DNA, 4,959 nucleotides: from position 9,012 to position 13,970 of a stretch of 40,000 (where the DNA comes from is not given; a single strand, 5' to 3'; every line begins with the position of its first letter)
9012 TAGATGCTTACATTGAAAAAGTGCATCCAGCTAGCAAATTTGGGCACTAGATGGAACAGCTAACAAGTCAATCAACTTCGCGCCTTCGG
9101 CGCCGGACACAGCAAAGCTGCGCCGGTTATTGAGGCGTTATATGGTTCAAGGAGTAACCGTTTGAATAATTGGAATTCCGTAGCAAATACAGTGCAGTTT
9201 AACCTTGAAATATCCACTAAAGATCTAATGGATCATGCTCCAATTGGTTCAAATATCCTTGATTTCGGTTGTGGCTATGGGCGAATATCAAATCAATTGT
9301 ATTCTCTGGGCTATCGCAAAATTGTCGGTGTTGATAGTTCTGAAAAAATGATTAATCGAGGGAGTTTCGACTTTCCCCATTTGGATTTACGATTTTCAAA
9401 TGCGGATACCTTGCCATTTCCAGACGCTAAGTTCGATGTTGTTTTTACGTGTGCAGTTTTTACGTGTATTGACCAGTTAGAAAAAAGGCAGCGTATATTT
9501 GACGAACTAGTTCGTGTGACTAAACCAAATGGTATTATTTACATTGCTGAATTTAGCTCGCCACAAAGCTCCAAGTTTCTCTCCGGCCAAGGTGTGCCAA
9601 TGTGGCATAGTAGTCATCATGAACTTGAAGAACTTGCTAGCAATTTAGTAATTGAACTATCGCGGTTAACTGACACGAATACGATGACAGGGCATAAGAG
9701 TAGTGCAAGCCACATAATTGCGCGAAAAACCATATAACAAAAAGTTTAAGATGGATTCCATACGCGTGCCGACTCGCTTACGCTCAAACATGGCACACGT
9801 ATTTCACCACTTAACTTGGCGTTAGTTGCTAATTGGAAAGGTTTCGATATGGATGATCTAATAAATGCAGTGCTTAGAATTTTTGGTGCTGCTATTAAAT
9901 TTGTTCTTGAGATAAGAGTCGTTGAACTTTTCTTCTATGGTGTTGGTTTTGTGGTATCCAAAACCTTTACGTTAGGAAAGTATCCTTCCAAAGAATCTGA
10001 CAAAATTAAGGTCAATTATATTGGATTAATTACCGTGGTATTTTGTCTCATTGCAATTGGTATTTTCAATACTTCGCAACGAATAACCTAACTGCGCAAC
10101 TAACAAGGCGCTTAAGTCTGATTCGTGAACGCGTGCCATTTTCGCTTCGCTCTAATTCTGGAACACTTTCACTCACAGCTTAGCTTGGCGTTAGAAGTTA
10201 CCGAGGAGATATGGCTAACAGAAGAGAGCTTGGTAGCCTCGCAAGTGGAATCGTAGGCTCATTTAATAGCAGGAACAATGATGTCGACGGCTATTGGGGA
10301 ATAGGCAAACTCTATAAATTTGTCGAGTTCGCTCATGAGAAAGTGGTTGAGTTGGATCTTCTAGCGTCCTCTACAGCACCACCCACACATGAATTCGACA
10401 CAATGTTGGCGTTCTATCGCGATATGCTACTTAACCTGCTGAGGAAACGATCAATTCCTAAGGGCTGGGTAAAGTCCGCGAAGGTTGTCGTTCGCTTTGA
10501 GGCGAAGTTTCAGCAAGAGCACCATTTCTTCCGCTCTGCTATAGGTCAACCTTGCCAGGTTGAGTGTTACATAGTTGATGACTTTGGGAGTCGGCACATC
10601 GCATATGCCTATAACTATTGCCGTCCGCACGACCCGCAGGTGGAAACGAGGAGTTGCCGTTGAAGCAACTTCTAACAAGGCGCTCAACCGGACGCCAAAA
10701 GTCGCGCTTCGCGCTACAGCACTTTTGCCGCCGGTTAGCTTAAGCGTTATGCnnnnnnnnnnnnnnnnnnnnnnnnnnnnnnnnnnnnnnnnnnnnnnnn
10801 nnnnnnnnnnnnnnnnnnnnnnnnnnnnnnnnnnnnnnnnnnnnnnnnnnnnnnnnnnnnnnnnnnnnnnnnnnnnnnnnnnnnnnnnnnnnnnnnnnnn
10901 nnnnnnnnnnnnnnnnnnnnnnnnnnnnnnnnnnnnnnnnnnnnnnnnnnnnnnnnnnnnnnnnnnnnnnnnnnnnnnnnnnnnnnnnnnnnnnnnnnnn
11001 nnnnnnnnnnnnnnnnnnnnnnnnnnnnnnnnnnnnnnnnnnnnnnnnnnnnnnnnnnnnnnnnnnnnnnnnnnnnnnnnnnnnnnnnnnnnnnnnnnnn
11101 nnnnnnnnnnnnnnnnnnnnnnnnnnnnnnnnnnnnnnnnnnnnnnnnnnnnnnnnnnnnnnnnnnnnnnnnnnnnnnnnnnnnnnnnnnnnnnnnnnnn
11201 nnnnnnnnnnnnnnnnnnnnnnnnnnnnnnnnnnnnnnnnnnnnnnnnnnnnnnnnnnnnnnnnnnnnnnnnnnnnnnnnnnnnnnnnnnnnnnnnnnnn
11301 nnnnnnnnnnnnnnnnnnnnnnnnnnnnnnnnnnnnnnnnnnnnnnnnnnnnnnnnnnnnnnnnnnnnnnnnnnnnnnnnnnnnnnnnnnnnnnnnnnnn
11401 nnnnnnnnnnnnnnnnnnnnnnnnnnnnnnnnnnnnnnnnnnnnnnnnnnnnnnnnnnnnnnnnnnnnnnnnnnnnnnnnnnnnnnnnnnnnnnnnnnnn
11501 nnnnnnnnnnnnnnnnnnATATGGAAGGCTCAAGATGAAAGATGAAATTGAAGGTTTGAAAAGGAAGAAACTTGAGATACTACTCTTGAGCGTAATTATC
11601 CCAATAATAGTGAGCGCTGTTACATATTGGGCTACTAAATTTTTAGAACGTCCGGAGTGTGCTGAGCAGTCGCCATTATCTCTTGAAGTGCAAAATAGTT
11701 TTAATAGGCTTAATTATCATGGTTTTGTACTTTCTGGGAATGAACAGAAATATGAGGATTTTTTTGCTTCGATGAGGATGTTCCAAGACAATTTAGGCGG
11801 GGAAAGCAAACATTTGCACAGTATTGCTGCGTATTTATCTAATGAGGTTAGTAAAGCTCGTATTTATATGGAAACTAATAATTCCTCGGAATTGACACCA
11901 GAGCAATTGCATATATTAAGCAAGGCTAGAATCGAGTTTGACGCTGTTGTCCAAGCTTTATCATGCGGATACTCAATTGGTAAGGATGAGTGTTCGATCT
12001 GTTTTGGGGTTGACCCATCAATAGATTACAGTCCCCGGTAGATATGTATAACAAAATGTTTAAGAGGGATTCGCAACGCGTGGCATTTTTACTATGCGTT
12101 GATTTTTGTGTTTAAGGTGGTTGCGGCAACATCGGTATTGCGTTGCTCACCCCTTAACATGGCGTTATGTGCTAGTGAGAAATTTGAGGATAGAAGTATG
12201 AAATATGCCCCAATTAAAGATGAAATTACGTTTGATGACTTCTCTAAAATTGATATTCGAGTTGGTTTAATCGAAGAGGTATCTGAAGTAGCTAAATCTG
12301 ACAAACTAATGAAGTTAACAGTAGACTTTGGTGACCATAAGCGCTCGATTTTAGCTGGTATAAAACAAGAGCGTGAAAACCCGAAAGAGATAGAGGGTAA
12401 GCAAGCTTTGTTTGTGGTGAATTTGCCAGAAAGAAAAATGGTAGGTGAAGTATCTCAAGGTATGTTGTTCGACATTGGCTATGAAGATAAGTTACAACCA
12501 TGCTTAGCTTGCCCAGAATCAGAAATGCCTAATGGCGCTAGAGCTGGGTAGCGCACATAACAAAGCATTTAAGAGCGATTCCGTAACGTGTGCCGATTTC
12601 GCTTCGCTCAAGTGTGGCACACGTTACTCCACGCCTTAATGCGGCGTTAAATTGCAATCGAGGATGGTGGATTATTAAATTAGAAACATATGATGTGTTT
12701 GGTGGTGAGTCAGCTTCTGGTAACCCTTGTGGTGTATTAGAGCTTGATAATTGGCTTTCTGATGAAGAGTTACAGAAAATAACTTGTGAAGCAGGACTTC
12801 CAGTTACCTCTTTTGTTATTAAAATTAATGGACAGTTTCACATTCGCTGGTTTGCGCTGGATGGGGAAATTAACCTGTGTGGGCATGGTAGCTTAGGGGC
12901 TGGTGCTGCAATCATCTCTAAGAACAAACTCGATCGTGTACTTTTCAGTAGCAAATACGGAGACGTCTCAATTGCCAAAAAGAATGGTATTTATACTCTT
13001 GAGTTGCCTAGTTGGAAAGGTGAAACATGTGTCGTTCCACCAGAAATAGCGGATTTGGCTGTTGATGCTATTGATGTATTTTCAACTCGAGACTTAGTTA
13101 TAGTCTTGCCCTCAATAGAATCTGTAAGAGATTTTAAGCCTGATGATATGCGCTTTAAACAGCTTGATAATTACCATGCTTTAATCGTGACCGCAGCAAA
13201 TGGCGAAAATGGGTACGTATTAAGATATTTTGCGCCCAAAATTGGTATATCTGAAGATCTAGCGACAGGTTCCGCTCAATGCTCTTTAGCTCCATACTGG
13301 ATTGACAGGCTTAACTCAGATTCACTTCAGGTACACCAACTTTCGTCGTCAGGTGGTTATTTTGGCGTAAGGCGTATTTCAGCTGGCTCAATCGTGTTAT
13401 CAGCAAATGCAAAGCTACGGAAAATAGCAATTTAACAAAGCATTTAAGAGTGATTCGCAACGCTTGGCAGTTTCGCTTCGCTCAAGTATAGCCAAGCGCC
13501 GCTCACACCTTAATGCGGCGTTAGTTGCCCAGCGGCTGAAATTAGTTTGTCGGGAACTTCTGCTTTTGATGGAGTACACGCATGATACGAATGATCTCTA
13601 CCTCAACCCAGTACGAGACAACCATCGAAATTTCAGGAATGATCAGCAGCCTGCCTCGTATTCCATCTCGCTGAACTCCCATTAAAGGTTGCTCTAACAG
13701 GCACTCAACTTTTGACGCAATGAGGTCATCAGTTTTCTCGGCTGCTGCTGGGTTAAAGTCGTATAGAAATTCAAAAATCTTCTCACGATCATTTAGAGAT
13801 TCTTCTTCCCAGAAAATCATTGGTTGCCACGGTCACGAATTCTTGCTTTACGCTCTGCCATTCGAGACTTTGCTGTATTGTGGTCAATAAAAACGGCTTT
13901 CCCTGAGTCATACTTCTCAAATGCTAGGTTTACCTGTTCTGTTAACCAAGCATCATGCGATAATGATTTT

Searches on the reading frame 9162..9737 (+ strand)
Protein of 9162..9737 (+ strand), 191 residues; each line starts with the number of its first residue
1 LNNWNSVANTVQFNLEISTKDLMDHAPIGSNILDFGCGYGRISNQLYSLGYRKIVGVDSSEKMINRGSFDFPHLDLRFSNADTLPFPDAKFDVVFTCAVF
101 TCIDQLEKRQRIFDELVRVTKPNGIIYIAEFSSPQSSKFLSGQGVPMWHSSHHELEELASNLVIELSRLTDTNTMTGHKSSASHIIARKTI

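Call 79: search_protein_families(library=pfam, proteins=[window:9162-9737:+], max_evalue=0.001)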
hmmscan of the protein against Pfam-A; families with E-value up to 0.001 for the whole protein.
window:9162-9737:+ (191 aa): 8 families
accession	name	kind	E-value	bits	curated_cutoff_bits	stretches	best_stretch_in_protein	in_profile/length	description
PF08241.18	Methyltransf_11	-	5.9e-20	72.1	21.2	1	33-128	1-95/95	Methyltransferase domain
PF13649.12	Methyltransf_25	-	4.7e-18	66.1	27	1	32-124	1-97/97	Methyltransferase domain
PF13847.12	Methyltransf_31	-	7.2e-16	58.6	27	1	29-135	4-114/145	Methyltransferase domain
PF08242.18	Methyltransf_12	-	7.6e-12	46.3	30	1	33-126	1-98/98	Methyltransferase domain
PF13489.12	Methyltransf_23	-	2.4e-10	40.8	27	1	29-141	23-131/164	Methyltransferase domain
PF01209.24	Ubie_methyltran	-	1.8e-09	37.7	20.1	1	27-138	46-161/233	ubiE/COQ5 methyltransferase family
PF07021.18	MetW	-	0.00022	21.4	21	1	24-127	9-108/193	Methionine biosynthesis protein MetW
PF05148.21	Methyltransf_8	-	0.00036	20.9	27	0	30-135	74-163/219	Hypothetical methyltransferase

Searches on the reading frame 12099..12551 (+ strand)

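Call 79: search_protein_families(library=pfam, proteins=[window:12099-12551:+], max_evalue=0.001)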
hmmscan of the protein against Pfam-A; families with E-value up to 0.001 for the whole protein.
window:12099-12551:+ (150 aa): 1 family
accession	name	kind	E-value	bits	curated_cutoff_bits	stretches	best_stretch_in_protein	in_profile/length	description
PF01588.26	tRNA_bind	-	4.6e-19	68.8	27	1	53-147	1-95/96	Putative tRNA binding domain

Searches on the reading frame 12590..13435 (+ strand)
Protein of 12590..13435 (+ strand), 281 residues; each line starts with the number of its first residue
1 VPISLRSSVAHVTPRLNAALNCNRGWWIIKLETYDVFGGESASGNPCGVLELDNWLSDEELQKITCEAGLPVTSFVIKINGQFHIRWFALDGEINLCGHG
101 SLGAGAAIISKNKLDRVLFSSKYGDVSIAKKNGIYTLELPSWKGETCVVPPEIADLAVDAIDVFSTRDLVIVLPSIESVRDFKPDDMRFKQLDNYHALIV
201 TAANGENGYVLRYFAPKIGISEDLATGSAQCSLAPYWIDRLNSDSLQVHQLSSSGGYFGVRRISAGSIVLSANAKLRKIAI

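Call 79: search_protein_families(library=pfam, proteins=[window:12590-13435:+], max_evalue=0.001)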
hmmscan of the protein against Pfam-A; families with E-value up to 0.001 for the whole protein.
window:12590-13435:+ (281 aa): 1 family
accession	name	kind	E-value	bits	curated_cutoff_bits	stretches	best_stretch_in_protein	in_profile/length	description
PF02567.21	PhzC-PhzF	-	1.2e-36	127.1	27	1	34-250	1-244/281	Phenazine biosynthesis-like protein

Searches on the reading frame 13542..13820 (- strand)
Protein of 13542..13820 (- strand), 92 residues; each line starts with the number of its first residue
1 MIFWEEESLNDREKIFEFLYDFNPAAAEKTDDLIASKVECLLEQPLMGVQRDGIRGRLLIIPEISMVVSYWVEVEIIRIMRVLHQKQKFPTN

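Call 79: search_protein_families(library=pfam, proteins=[window:13542-13820:-], max_evalue=0.001)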
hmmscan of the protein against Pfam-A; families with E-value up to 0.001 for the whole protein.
window:13542-13820:- (92 aa): 1 family
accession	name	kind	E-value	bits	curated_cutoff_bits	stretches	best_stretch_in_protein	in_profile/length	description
PF05016.21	ParE_toxin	-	1e-10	42.5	23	1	2-88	1-88/89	ParE toxin of type II toxin-antitoxin system, parDE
